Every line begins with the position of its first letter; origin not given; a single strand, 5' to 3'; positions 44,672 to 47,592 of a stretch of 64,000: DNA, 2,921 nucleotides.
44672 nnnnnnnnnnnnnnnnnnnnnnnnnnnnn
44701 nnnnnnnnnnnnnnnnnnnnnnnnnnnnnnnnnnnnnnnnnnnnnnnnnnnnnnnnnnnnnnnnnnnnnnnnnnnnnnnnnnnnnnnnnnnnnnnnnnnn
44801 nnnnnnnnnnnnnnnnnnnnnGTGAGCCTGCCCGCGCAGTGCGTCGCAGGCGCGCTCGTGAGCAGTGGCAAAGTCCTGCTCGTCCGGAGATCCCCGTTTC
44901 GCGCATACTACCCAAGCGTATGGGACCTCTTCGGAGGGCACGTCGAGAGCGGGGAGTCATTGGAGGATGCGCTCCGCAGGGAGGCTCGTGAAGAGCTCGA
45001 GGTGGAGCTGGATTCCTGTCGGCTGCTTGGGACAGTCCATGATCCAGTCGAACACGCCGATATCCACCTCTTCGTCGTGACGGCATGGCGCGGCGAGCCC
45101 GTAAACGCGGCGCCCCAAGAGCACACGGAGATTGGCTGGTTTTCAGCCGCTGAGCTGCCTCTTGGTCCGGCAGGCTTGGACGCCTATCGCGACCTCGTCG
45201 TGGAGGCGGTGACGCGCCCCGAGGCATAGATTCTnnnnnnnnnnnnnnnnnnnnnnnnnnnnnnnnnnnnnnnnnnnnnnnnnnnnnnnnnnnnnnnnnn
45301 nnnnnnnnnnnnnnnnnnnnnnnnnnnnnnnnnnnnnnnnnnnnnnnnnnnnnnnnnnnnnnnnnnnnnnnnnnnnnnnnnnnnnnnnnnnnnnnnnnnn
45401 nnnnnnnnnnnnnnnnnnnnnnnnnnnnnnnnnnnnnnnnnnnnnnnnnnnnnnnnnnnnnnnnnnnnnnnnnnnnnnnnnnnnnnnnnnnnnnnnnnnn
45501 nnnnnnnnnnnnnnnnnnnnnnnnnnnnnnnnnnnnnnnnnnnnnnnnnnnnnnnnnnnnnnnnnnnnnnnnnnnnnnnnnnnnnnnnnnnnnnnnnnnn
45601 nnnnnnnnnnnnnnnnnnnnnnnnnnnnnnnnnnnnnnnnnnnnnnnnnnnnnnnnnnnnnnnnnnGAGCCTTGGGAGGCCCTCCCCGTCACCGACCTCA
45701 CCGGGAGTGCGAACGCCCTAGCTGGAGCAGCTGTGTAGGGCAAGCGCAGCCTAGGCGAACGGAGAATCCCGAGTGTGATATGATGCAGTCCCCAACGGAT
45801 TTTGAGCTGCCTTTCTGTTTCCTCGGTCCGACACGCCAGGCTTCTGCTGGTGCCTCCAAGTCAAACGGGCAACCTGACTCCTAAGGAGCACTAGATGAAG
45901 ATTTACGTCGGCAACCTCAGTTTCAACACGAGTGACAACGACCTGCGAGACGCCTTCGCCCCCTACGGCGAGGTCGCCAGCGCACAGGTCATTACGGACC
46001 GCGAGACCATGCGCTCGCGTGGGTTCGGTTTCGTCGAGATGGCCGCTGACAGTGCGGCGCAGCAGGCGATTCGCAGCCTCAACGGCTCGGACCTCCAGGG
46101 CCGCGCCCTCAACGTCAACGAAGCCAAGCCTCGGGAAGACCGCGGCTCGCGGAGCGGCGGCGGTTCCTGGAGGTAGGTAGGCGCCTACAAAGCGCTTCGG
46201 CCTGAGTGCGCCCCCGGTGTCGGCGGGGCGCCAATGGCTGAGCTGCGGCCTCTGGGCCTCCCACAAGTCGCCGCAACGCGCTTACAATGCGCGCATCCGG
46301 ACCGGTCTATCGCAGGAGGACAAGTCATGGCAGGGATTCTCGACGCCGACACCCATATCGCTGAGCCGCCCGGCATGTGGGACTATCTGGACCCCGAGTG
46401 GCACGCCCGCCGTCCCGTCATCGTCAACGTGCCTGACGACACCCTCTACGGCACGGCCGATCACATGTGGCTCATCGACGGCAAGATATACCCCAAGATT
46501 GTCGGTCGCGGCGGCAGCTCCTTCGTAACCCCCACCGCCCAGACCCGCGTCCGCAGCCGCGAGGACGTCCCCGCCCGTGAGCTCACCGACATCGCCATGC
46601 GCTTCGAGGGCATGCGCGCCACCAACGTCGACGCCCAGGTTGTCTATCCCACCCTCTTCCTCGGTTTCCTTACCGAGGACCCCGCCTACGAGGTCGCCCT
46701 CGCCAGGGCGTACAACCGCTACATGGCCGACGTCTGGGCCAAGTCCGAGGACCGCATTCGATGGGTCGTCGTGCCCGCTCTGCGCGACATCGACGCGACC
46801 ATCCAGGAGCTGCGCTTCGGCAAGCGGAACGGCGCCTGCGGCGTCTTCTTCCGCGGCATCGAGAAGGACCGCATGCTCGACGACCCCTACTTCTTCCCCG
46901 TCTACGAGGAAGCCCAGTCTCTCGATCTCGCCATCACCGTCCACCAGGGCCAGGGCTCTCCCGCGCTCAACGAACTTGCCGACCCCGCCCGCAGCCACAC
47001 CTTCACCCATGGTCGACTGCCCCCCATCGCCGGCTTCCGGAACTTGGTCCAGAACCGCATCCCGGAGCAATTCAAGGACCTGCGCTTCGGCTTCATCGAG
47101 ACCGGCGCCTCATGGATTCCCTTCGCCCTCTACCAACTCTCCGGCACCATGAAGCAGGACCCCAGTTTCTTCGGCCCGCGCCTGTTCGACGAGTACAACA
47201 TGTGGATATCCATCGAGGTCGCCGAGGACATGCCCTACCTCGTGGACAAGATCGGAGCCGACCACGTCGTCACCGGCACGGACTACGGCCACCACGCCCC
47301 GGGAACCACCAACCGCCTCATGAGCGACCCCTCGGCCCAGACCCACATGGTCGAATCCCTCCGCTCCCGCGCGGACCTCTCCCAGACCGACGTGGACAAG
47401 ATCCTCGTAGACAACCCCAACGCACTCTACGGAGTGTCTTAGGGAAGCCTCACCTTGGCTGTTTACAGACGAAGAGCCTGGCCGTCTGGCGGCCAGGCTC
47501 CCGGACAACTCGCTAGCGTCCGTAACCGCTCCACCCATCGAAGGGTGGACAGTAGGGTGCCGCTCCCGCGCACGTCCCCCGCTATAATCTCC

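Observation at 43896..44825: Single-ORF fusion of RNase HI and MoaC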

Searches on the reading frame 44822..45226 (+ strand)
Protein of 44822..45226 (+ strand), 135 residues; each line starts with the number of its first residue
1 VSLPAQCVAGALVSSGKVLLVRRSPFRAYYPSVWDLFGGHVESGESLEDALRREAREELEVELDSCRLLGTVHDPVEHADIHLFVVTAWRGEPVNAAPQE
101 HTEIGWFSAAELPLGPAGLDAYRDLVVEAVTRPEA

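Call 3: search_protein_families(library=pfam, proteins=[window:44822-45226:+], max_evalue=0.01)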
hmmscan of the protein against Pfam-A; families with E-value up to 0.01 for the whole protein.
window:44822-45226:+ (135 aa): 2 families
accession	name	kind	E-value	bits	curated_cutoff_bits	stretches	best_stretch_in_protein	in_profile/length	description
PF00293.34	NUDIX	-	3.6e-22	79.2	21.1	1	9-116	6-122/134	NUDIX domain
PF14815.12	NUDIX_4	-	2.9e-05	24.3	35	1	9-112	2-98/113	NUDIX domain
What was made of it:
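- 44822..45229 (+): NUDIX hydrolase, last gene of the operon. Its GTG overlaps the fusion's TGA. It is not a conserved member of the module. Pfam NUDIX E = 3.6e-22 (call 3).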

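Call 46: search_protein_families(library=ncbifam, proteins=[window:44822-45226:+], max_evalue=0.001)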
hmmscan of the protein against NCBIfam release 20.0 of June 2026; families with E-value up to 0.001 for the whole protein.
window:44822-45226:+ (135 aa): 14 families
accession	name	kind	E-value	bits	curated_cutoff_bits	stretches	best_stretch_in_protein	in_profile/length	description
NF006530.0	PRK08999.1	equivalog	2.9e-17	62.7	245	1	7-115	8-115/315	Nudix family hydrolase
NF007834.0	PRK10546.1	equivalog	4.1e-13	49.3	156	1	7-118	6-118/135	pyrimidine (deoxy)nucleoside triphosphate diphosphatase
NF001299.0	PRK00241.1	equivalog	1.4e-11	44.3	158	1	12-127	142-253/263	NAD(+) diphosphatase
NF008044.0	PRK10776.1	equivalog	8e-11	41.9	148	1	11-111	10-109/130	8-oxo-dGTP diphosphatase MutT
NF012016.0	PRK15472.1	equivalog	3.4e-09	36.5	95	1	12-63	11-62/141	nucleoside triphosphatase NudI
TIGR00586.1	mutt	equivalog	1.1e-08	35.1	97.9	1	15-102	16-104/129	8-oxo-dGTP diphosphatase MutT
NF002995.0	PRK03759.1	equivalog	4.6e-08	32.9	127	1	14-71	45-104/185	isopentenyl-diphosphate Delta-isomerase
NF011922.0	PRK15393.1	equivalog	1.5e-06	28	152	1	15-70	49-105/182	NUDIX hydrolase YfcD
NF041652.1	Nud_hyd_Dein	equivalog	1.6e-06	28.4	200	1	13-98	22-107/152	Nudix hydrolase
NF003787.0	PRK05379.1-4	equivalog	1.9e-06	27.1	449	1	8-74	211-275/346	bifunctional nicotinamide-nucleotide adenylyltransferase/Nudix hydroxylase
NF003788.0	PRK05379.1-5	equivalog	3.7e-06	26.5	354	1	11-73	219-279/351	bifunctional nicotinamide-nucleotide adenylyltransferase/Nudix hydroxylase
NF006961.0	PRK09438.1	equivalog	6.2e-06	25.7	103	0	16-63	20-63/151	dihydroneopterin triphosphate diphosphatase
NF003786.0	PRK05379.1-2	equivalog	1.2e-05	24.7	397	1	11-74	224-285/354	bifunctional nicotinamide-nucleotide adenylyltransferase/Nudix hydroxylase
NF008003.0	PRK10729.1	equivalog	0.00076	18.8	248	1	31-67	89-125/210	ADP-ribose diphosphatase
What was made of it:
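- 44822..45229 (+): No NCBIfam equivalog is reached (call 46).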

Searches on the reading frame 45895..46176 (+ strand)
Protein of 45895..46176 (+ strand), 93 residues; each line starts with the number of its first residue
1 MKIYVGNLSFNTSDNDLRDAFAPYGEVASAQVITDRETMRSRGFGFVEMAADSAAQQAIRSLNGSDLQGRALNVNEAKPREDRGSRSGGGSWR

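Call 46: search_protein_families(library=ncbifam, proteins=[window:45895-46176:+], max_evalue=0.001)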
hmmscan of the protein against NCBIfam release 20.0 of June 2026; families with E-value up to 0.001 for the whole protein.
window:45895-46176:+ (93 aa): 9 families
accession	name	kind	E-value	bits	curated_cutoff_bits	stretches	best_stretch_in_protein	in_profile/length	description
NF058537.1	Rbp_regulator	equivalog_domain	1.1e-35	121.7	100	1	2-80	1-79/79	RNA-binding regulator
TIGR01622.1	SF-CC1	subfamily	1.7e-21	76.8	231.65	1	1-78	220-297/500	splicing factor, CC1-like family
TIGR01628.1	PABP-1234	subfamily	6e-19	68.6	497.1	1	3-85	288-369/595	polyadenylate binding protein, human types 1, 2, 3, 4 family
TIGR01642.1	U2AF_lg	subfamily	5e-15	55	310.3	1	2-77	298-373/510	U2 snRNP auxilliary factor, large subunit, splicing factor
TIGR01661.1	ELAV_HUD_SF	subfamily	1.3e-14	54.6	279.1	1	3-75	272-343/351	ELAV/HuD family splicing factor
TIGR01645.1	half-pint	subfamily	3.6e-12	45.8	443.95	1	3-76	109-180/607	poly-U binding splicing factor, half-pint family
TIGR01659.1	sex-lethal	subfamily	3.8e-08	33.4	486.2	1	3-64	196-257/346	sex-lethal family splicing factor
TIGR01648.1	hnRNP-R-Q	subfamily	6.3e-05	22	317.85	1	3-82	236-309/577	hnRNP-R, Q splicing factor family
TIGR01649.1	hnRNP-L_PTB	subfamily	0.00051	19.2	287.4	0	20-78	319-372/493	hnRNP-L/PTB/hephaestus splicing factor family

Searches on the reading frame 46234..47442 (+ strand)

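Call 46: search_protein_families(library=ncbifam, proteins=[window:46234-47442:+], max_evalue=0.001)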
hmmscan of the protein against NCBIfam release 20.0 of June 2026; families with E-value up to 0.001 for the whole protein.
window:46234-47442:+ (402 aa): 1 family
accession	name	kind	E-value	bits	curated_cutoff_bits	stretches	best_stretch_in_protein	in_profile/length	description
NF042924.1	SlmHylase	equivalog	1.7e-05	24.1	500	0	164-250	89-172/299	4-sulfomuconolactone hydrolase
